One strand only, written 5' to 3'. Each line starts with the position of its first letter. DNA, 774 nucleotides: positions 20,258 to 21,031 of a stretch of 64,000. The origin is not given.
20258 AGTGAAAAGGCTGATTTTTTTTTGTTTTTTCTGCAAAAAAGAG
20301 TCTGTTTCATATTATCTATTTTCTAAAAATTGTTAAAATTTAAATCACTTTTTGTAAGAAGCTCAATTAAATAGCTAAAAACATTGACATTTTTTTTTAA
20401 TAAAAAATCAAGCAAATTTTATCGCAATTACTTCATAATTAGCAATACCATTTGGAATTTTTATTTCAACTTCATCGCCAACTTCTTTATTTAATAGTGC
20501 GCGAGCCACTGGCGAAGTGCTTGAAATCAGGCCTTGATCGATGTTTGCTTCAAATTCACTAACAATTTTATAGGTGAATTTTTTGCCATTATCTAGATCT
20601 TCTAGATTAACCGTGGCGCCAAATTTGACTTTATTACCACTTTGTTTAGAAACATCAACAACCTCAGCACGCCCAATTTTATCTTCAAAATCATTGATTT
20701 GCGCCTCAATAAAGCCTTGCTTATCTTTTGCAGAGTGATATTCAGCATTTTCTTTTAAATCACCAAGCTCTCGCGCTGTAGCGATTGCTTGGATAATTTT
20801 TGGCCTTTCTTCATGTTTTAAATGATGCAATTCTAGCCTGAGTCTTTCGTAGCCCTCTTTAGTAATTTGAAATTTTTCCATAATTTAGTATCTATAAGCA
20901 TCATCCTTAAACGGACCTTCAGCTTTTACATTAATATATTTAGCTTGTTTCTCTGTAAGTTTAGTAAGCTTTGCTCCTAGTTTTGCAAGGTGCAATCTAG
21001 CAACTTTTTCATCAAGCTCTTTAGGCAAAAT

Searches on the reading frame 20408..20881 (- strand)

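Call 70: search_protein_families(library=pfam, proteins=[window:20408-20881:-], max_evalue=0.00001)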
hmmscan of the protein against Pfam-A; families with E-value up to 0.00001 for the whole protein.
window:20408-20881:- (157 aa): 2 families
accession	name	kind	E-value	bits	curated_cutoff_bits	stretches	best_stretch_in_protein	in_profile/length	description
PF03449.20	GreA_GreB_N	-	2.8e-29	101.5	24.5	1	5-74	2-71/71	Transcription elongation factor, N-terminal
PF01272.25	GreA_GreB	-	8.6e-28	96.6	26.9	1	82-155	3-76/77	Transcription elongation factor, GreA/GreB, C-term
